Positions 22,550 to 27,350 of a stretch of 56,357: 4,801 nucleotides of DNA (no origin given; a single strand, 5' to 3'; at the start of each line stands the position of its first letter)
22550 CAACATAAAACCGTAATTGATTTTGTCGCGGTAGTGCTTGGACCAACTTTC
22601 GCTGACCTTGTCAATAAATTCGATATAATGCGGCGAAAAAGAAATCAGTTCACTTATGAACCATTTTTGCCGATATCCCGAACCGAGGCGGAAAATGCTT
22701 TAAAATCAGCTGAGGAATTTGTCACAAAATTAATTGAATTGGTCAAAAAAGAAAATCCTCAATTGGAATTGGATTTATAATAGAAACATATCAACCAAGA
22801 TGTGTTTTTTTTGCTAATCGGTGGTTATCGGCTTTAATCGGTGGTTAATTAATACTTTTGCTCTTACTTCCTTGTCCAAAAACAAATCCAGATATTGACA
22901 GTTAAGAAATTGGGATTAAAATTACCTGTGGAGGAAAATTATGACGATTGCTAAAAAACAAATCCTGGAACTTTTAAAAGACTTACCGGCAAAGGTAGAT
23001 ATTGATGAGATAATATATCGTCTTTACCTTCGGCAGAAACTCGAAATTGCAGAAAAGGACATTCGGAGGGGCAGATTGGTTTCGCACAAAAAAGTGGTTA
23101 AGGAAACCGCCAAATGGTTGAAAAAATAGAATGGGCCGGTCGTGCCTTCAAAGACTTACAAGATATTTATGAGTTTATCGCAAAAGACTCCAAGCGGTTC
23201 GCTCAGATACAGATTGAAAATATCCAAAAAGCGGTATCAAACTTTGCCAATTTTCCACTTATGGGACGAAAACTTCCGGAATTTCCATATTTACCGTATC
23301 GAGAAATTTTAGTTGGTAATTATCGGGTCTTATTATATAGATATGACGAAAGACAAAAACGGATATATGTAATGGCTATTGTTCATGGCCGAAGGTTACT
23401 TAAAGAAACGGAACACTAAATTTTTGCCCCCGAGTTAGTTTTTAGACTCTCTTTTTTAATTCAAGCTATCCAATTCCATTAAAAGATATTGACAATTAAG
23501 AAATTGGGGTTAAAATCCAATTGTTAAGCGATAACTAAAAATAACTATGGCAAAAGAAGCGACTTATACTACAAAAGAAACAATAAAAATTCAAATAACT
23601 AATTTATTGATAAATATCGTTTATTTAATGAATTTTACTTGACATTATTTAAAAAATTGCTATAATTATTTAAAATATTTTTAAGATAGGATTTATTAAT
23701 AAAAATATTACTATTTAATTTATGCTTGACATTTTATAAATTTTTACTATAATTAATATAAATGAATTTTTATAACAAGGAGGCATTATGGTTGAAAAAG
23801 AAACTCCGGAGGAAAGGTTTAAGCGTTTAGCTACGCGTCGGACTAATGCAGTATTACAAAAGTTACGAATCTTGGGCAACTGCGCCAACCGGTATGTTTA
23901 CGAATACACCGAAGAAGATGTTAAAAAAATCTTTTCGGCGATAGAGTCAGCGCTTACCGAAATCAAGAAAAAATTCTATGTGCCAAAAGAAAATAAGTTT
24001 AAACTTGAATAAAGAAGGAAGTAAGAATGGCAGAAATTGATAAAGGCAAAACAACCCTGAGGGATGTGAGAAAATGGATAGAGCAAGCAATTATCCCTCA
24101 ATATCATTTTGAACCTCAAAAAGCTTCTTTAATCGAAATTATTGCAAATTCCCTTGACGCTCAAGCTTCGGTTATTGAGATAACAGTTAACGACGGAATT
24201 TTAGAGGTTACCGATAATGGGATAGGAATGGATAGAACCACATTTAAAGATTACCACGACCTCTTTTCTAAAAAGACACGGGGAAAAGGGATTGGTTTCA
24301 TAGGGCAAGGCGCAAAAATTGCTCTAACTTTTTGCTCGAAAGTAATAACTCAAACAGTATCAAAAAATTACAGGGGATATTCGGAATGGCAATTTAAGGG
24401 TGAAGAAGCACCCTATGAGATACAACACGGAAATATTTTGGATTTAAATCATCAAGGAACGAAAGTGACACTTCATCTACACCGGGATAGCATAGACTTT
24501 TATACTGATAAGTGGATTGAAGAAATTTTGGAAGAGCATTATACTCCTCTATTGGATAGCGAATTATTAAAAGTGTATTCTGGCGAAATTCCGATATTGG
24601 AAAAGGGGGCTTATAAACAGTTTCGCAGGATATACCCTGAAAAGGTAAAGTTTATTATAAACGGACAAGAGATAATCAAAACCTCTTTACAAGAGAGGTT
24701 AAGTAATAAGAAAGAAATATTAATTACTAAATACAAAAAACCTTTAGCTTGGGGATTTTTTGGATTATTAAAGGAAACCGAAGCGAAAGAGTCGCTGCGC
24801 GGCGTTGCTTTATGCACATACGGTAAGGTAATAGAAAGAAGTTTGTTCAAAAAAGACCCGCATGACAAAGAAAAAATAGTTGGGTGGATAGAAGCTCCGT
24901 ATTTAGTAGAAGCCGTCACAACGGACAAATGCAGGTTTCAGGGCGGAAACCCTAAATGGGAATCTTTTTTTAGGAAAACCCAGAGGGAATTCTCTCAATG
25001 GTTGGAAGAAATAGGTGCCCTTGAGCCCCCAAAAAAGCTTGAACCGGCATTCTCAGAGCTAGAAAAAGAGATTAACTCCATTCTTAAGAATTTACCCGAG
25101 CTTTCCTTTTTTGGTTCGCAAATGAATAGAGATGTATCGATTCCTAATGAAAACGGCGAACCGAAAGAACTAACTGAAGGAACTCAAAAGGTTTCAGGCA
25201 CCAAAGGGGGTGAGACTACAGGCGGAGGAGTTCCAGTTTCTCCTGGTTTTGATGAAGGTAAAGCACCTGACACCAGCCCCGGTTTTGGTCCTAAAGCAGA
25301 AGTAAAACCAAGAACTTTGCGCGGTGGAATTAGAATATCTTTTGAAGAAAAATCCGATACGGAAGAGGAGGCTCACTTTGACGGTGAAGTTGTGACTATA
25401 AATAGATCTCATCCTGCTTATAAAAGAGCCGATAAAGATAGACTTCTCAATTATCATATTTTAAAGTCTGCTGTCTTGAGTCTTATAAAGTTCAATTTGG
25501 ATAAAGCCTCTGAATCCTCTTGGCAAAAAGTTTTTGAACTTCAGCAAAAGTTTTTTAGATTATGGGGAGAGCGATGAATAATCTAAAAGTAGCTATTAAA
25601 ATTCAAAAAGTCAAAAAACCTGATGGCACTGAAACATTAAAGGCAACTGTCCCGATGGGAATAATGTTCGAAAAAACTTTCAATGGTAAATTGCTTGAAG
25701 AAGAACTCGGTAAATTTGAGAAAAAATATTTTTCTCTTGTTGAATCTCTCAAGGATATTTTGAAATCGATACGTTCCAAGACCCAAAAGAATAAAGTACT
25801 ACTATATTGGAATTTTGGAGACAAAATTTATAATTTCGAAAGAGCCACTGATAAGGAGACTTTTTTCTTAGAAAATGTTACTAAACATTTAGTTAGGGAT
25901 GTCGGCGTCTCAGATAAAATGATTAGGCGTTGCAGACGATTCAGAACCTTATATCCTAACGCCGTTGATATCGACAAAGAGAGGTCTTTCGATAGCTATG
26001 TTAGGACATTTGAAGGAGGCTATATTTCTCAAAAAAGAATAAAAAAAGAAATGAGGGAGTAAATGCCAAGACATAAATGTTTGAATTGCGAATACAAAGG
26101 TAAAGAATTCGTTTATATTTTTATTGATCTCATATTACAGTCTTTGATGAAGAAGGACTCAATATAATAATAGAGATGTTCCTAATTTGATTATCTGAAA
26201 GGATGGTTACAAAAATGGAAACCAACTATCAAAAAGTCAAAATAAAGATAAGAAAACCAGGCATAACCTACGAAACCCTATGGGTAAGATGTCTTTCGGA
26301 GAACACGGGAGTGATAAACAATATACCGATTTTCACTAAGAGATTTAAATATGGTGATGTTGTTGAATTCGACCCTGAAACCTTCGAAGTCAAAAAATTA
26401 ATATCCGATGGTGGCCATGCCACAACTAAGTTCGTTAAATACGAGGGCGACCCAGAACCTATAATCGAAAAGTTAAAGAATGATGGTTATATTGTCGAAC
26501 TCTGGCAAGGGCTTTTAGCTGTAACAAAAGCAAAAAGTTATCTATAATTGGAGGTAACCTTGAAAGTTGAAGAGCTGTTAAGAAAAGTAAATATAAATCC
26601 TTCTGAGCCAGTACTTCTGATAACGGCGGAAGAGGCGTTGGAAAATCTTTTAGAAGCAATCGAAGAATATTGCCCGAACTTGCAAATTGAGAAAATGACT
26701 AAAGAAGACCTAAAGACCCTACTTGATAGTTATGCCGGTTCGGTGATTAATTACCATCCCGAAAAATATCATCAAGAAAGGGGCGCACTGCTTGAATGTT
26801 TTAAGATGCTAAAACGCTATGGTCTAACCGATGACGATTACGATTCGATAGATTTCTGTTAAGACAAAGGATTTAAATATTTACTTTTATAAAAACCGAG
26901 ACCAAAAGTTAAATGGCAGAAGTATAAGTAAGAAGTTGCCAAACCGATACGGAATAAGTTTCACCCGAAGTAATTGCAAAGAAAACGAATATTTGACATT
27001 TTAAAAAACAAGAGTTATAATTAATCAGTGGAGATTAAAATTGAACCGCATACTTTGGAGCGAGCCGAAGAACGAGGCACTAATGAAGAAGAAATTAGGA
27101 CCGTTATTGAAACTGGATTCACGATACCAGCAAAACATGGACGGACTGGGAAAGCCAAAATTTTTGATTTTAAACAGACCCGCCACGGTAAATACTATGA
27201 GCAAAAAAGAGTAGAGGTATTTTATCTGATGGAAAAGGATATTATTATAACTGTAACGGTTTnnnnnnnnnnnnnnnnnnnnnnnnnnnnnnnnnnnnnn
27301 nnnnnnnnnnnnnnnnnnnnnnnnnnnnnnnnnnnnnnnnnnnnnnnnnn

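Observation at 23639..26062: Three-gene GHKL-ATPase cassette: candidate uncharacterised defence/conflict system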

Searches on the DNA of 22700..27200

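Call 85: search_rna_families(source=window, start=22700, end=27200, threshold=evalue, max_evalue=1)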
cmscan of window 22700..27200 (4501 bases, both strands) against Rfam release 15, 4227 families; matches with E-value up to 1: 1.
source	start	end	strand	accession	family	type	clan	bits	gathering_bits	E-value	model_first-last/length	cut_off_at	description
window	24715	24768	-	RF03697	mir-722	Gene; miRNA;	-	22.9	81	0.51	1-67/67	no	mir-722 microRNA precursor family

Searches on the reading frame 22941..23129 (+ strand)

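Call 3: search_protein_families(library=pfam, proteins=[window:22941-23129:+], max_evalue=0.1)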
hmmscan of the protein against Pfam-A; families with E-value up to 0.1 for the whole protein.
window:22941-23129:+ (62 aa): 1 family
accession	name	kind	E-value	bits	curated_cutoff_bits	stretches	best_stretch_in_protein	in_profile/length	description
PF11180.13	DUF2968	-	0.097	12.7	27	0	23-54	81-112/180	Protein of unknown function (DUF2968)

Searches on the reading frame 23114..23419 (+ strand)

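Call 3: search_protein_families(library=pfam, proteins=[window:23114-23419:+], max_evalue=0.1)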
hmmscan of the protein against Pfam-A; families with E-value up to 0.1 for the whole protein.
window:23114-23419:+ (101 aa): 2 families
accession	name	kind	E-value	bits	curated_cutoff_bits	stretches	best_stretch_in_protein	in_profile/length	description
PF05016.21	ParE_toxin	-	1.5e-16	61.2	23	1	5-95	1-88/89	ParE toxin of type II toxin-antitoxin system, parDE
PF21828.1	DUF6888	-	0.013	15.7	27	1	73-88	25-40/55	Domain of unknown function (DUF6888)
